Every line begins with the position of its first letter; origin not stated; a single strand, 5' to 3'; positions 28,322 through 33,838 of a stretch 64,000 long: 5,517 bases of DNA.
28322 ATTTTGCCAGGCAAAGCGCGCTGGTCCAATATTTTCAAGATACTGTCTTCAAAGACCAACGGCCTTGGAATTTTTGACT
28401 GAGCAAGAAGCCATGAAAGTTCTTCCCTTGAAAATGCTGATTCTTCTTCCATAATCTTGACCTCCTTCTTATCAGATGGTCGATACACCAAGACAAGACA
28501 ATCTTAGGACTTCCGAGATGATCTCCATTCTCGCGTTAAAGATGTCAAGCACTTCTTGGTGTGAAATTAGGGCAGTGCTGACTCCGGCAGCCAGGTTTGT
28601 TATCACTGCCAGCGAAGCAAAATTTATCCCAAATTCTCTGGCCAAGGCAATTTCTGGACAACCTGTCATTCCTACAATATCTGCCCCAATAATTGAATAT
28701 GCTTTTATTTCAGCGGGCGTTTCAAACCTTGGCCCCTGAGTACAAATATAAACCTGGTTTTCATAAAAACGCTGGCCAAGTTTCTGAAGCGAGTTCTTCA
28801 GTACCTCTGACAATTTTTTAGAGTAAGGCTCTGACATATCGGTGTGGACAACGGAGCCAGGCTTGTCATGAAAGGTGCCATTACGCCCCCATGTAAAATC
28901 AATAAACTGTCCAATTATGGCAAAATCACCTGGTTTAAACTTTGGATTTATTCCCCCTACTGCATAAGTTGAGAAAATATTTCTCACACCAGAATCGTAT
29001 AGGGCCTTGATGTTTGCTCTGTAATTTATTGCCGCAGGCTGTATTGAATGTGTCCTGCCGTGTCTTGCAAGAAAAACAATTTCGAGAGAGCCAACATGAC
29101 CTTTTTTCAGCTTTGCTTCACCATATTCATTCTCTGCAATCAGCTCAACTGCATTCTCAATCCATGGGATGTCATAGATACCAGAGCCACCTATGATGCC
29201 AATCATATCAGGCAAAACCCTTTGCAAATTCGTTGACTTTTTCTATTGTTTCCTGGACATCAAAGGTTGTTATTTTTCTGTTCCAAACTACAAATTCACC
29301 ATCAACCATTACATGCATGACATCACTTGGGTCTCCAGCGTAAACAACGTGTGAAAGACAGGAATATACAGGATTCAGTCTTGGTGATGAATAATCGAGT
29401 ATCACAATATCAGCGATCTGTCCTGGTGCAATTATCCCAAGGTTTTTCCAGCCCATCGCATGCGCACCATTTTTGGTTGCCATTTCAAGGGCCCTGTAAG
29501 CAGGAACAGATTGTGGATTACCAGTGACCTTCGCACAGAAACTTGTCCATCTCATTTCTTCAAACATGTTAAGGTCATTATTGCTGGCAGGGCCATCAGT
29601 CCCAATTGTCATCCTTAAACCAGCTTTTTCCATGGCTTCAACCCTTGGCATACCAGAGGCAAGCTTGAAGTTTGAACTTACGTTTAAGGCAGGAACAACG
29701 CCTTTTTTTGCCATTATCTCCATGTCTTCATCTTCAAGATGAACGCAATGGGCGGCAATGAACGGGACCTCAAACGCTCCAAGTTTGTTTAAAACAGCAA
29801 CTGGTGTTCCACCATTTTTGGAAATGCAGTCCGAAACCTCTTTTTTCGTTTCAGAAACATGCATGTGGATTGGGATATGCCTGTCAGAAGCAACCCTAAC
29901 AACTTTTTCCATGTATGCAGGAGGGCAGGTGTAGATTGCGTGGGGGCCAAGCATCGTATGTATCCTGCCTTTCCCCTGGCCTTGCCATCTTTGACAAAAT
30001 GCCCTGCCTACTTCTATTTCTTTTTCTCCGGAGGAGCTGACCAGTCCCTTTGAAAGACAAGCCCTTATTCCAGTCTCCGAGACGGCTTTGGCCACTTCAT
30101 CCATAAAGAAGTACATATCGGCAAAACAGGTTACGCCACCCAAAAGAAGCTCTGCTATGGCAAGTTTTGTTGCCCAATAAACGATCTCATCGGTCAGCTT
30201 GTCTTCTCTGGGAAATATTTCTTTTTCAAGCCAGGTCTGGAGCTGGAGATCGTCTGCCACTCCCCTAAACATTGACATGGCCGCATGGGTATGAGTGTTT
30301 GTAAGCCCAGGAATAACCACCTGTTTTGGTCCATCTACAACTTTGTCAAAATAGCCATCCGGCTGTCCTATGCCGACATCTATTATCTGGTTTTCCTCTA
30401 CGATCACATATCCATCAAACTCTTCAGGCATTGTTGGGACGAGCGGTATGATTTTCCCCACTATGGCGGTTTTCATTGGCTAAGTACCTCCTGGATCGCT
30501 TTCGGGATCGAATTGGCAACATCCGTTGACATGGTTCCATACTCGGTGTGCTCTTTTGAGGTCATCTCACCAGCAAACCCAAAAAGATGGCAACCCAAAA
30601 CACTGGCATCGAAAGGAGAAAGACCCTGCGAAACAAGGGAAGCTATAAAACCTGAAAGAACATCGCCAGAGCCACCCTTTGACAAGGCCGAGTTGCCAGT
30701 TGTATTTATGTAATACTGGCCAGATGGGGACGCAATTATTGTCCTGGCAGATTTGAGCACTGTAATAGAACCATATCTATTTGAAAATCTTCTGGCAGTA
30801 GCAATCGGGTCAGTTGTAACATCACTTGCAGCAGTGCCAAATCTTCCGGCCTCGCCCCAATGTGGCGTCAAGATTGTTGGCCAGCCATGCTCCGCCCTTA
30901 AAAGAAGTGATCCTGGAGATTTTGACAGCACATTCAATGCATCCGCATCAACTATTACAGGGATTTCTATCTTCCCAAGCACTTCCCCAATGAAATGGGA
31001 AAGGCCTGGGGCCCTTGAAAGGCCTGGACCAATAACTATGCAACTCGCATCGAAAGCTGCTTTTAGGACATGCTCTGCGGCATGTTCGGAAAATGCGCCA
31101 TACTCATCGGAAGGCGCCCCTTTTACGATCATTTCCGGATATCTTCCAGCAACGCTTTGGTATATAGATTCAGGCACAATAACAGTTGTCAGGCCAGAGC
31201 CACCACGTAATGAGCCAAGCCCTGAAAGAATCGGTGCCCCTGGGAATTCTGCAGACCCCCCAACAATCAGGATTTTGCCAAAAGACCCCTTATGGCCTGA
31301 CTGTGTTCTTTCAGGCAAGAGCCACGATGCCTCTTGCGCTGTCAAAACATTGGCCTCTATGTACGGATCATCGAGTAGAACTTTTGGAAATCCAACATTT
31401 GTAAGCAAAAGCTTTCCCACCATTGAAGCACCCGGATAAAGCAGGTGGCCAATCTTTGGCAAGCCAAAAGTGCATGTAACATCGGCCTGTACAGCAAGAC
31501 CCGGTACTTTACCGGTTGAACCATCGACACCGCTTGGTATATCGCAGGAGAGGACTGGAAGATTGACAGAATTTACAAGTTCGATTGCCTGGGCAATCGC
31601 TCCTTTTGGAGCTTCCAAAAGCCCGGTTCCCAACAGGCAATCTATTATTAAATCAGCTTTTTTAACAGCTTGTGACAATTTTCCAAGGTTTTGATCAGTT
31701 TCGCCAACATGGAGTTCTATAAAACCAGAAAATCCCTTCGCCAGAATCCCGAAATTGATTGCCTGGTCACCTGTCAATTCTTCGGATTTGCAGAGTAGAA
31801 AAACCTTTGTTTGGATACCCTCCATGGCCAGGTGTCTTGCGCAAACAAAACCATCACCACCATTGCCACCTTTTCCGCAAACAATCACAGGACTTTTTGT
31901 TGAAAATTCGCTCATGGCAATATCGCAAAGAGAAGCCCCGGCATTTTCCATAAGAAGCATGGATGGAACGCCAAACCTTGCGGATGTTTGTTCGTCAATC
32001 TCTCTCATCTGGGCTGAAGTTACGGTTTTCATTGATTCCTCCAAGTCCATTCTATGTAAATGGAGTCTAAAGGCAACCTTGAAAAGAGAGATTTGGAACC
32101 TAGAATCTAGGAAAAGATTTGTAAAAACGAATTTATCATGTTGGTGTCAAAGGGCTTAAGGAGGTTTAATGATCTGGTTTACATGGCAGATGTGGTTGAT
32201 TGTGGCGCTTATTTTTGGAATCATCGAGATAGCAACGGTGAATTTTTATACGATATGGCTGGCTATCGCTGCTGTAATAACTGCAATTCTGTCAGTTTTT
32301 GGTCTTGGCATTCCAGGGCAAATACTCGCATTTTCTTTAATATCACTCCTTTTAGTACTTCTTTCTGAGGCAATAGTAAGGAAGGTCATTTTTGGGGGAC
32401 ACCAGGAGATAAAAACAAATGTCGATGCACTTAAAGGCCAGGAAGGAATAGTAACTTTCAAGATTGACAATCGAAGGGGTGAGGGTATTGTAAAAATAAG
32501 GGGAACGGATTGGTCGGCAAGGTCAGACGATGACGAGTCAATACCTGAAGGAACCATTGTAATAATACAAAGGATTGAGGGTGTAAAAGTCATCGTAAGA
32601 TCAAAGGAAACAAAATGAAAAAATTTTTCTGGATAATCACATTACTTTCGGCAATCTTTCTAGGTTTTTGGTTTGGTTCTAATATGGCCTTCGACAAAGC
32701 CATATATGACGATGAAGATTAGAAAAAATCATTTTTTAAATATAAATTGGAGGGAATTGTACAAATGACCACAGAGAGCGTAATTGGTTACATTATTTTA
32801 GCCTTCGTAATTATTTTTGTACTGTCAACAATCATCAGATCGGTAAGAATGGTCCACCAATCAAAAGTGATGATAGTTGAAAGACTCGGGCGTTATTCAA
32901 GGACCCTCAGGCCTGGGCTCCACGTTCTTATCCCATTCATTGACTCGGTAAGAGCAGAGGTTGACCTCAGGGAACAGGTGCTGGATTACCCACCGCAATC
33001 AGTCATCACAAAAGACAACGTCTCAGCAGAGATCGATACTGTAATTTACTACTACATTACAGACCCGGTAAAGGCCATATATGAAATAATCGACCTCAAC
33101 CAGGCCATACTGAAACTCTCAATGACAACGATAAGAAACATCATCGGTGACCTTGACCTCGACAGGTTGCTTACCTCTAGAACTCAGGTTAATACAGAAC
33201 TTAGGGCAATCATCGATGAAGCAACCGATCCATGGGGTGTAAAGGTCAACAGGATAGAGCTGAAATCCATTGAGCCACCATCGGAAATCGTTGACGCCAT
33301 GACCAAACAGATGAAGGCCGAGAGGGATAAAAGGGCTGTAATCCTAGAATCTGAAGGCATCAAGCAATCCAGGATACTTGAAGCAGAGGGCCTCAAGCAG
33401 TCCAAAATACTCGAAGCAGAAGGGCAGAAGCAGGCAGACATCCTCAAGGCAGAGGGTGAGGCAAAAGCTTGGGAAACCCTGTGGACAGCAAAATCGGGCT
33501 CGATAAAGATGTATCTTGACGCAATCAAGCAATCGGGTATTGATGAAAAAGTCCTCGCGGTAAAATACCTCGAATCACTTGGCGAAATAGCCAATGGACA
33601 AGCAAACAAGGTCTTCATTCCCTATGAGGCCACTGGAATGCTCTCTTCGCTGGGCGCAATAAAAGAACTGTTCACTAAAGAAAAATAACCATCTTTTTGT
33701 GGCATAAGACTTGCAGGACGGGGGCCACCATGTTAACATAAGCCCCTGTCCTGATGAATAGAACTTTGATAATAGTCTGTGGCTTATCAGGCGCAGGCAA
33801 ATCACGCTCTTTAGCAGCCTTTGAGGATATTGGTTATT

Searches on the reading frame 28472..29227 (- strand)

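Call 31: search_protein_families(library=pfam, proteins=[window:28472-29227:-], max_evalue=0.001)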
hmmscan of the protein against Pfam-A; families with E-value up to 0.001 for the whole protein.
window:28472-29227:- (251 aa): 1 family
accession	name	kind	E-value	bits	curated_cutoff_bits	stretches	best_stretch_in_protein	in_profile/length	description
PF01048.26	PNP_UDP_1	-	7.6e-42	143.7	25.1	1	9-237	2-224/233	Phosphorylase superfamily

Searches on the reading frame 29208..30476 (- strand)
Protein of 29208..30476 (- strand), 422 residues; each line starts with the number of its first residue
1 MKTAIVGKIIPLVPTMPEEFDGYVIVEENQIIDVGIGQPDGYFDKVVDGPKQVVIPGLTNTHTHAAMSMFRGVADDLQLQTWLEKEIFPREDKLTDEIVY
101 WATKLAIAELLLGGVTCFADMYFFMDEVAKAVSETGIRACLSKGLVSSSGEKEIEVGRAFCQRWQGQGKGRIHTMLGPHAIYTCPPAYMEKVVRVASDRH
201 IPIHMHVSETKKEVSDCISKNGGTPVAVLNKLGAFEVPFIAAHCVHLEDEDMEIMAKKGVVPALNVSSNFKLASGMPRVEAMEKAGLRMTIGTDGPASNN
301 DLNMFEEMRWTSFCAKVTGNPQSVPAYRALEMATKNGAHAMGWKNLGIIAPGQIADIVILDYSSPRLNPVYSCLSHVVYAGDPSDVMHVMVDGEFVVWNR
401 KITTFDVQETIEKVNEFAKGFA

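Call 31: search_protein_families(library=pfam, proteins=[window:29208-30476:-], max_evalue=0.001)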
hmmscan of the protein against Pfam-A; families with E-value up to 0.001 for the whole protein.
window:29208-30476:- (422 aa): 2 families
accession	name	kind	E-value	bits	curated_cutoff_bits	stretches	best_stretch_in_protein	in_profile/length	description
PF01979.26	Amidohydro_1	-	1.6e-73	248.4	25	1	53-396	1-345/345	Amidohydrolase family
PF07969.17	Amidohydro_3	-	5.9e-18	66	29.7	1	184-396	259-471/472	Amidohydrolase family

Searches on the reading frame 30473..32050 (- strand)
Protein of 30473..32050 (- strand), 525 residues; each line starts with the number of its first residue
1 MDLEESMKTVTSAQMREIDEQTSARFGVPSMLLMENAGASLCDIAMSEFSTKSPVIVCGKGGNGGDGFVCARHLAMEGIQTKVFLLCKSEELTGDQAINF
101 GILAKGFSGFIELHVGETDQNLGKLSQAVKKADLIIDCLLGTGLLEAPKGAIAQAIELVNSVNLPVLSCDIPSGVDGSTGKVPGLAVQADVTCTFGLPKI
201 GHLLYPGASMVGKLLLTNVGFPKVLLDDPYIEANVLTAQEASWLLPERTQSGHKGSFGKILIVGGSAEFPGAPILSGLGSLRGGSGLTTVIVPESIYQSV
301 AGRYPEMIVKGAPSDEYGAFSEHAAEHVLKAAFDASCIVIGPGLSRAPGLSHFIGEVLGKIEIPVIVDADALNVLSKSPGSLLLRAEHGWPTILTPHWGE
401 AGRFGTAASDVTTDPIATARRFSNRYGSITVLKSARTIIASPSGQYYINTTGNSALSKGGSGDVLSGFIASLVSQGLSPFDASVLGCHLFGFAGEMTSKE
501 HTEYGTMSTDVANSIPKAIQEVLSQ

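Call 31: search_protein_families(library=pfam, proteins=[window:30473-32050:-], max_evalue=0.001)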
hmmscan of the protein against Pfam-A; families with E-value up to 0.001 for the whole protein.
window:30473-32050:- (525 aa): 3 families
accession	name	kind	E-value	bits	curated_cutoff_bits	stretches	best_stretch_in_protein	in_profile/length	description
PF01256.23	Carb_kinase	-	1.4e-53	182.3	27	1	261-516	2-241/242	NAD(P)H-hydrate dehydratase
PF03853.21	YjeF_N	-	2.1e-41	142.2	24.9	1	33-201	4-169/169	YjeF-related protein N-terminus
PF02110.20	HK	-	0.00085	19.2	27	0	405-514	130-240/247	Hydroxyethylthiazole kinase family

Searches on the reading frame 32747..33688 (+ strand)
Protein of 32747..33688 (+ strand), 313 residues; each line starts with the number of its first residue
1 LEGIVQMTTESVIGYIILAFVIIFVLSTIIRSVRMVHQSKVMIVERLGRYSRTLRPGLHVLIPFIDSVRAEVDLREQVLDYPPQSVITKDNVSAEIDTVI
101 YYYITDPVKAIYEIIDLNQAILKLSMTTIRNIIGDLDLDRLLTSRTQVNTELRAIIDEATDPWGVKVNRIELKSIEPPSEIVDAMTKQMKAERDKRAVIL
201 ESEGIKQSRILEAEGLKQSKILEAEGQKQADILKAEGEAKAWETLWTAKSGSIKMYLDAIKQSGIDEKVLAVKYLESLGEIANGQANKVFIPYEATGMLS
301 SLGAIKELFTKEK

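Call 31: search_protein_families(library=pfam, proteins=[window:32747-33688:+], max_evalue=0.001)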
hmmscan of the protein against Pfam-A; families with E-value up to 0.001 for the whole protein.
window:32747-33688:+ (313 aa): 1 family
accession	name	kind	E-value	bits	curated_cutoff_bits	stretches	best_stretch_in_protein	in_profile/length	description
PF01145.31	Band_7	-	5.7e-40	137.7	23.6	1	35-204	2-174/176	SPFH domain / Band 7 family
